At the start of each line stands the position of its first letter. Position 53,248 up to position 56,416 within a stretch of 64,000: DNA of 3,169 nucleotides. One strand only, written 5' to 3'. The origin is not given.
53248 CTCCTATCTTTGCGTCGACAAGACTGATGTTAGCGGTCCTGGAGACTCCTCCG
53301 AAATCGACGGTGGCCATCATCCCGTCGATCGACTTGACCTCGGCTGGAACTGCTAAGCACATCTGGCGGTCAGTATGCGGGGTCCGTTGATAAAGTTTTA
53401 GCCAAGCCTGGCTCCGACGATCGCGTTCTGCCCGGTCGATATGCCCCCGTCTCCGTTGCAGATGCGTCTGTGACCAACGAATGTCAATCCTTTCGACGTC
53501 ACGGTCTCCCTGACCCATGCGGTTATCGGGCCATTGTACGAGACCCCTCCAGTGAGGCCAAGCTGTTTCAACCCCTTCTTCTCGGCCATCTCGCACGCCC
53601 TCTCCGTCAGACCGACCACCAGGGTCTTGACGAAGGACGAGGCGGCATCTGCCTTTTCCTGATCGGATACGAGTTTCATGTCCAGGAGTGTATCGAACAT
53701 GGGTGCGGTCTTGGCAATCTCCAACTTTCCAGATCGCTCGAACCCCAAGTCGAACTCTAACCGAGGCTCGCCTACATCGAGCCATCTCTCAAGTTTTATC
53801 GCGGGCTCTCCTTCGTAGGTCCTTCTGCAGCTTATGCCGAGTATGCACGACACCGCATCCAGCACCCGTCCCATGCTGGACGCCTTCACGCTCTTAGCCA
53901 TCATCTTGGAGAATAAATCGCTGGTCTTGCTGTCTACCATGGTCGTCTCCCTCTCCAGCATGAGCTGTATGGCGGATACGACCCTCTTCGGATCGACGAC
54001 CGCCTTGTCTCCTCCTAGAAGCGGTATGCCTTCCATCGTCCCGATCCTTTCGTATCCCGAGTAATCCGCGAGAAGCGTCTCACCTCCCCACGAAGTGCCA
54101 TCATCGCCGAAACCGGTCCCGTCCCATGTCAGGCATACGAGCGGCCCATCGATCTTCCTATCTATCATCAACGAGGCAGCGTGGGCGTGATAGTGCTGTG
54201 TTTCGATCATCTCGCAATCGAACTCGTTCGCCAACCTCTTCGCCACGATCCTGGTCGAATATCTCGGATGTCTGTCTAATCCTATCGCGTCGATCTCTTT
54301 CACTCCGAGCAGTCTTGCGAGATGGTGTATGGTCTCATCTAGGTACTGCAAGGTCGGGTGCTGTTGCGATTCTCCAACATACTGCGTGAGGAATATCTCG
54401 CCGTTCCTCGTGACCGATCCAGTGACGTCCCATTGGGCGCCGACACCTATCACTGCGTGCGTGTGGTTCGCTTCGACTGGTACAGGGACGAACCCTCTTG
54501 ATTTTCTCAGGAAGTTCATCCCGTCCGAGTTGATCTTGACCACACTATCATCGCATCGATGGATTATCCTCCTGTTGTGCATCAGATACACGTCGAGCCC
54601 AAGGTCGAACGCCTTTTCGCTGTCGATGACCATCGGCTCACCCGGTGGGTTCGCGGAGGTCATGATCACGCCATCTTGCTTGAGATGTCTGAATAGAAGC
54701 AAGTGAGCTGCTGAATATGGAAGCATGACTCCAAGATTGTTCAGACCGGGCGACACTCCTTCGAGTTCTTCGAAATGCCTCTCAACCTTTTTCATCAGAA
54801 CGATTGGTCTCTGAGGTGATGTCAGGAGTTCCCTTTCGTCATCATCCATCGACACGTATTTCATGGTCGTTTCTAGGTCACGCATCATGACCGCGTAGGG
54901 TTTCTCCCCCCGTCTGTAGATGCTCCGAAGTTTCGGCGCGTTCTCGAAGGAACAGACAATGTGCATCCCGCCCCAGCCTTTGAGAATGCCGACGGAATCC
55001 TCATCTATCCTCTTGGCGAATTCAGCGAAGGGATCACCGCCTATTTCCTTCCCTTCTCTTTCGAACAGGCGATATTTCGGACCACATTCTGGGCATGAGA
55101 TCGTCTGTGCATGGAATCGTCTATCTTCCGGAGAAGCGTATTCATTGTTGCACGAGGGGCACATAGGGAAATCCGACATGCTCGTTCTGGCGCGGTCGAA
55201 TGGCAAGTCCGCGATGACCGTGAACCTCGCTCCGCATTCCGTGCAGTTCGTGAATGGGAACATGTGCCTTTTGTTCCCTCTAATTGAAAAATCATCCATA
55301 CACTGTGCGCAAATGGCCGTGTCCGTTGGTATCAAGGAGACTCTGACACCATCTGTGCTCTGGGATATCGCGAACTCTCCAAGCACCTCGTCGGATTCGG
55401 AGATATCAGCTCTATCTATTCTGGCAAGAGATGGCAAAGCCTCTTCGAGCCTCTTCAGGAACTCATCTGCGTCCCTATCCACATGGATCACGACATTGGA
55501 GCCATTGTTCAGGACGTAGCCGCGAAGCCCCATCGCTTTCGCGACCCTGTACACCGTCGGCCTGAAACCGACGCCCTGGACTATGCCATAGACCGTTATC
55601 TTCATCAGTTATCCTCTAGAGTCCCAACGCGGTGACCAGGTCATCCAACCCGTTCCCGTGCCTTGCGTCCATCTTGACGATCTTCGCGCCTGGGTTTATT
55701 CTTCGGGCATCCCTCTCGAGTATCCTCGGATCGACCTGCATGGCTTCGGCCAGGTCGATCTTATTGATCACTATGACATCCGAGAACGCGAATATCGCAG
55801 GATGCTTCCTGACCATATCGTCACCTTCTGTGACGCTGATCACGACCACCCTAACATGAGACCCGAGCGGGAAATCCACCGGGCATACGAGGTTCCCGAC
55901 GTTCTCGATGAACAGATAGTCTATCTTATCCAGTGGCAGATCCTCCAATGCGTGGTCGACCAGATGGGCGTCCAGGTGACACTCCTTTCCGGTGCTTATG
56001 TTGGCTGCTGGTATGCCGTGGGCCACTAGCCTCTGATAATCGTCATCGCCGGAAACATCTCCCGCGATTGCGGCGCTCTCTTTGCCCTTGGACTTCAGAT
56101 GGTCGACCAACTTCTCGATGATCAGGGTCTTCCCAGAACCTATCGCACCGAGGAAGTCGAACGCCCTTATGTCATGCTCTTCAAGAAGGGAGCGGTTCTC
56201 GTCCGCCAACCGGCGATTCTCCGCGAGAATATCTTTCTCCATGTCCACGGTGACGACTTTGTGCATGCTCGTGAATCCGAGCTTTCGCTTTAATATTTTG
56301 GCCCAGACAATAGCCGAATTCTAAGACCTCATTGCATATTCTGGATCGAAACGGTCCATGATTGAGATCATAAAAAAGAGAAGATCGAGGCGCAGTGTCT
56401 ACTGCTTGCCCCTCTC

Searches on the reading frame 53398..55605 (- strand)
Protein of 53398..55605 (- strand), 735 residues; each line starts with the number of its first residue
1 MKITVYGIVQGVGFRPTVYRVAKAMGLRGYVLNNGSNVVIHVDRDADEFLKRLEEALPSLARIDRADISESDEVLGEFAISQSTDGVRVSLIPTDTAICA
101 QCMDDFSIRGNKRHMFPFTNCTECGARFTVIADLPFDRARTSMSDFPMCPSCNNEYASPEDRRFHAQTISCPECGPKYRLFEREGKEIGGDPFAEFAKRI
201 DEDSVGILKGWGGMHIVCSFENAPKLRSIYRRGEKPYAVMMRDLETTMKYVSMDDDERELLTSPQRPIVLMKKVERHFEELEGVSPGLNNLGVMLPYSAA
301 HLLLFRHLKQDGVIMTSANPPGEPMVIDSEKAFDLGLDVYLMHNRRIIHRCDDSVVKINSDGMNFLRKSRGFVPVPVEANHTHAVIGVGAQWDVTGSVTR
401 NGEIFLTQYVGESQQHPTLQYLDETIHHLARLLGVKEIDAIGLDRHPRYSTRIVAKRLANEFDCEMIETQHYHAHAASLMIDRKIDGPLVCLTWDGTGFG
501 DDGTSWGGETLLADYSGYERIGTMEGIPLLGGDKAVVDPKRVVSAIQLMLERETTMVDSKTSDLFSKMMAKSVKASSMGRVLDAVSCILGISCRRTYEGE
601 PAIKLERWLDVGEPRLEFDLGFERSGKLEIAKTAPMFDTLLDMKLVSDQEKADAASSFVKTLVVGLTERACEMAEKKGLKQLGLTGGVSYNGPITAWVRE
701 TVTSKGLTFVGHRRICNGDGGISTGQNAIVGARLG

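Call 71: search_protein_families(library=pfam, proteins=[window:53398-55605:-], max_evalue=0.01)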
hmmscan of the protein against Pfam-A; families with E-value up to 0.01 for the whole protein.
window:53398-55605:- (735 aa): 7 families
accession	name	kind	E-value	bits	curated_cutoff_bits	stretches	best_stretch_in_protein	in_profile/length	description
PF22521.2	HypF_C_2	-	1.2e-57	196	27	1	492-726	2-241/241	Carbamoyltransferase, Kae1-like Domain, second subdomain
PF01300.24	Sua5_yciO_yrdC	-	2.5e-26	92.7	25.1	1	200-368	3-177/178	Telomere recombination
PF07503.17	zf-HYPF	-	4e-24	84.6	23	2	148-180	1-33/34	HypF finger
PF17788.7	HypF_C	-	3.7e-18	66.5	23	1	382-482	3-99/99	HypF Kae1-like domain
PF00708.24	Acylphosphatase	-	1.1e-15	58.1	22.5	1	2-73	2-76/85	Acylphosphatase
PF00814.31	TsaD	-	1.1e-05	25.8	24.8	0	454-496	72-113/264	tRNA N6-adenosine threonylcarbamoyltransferase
PF14354.12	Lar_restr_allev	-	0.0086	16.7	28.6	0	148-179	5-38/58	Restriction alleviation protein Lar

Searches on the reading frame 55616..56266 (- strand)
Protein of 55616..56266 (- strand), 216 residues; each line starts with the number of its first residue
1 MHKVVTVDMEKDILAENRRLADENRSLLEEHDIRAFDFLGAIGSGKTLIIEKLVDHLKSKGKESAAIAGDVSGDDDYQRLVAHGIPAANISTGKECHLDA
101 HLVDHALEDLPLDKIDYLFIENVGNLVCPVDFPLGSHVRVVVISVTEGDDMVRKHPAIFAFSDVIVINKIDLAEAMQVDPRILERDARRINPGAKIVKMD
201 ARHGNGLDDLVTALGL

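Call 71: search_protein_families(library=pfam, proteins=[window:55616-56266:-], max_evalue=0.01)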
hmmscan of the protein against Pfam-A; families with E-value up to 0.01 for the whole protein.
window:55616-56266:- (216 aa): 4 families
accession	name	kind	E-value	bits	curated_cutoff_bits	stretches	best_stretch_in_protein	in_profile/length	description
PF02492.25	cobW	-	1.3e-21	77.4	20.7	1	40-197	7-179/180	CobW/HypB/UreG, nucleotide-binding domain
PF03308.22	MeaB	-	5.7e-09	35.8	23.1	1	116-213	127-230/273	Methylmalonyl Co-A mutase-associated GTPase MeaB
PF00448.28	SRP54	-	0.00095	19.3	22.7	1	38-125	6-94/196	SRP54-type protein, GTPase domain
PF03193.22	RsgA_GTPase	-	0.0012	19.2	30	0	163-214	56-104/174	RsgA GTPase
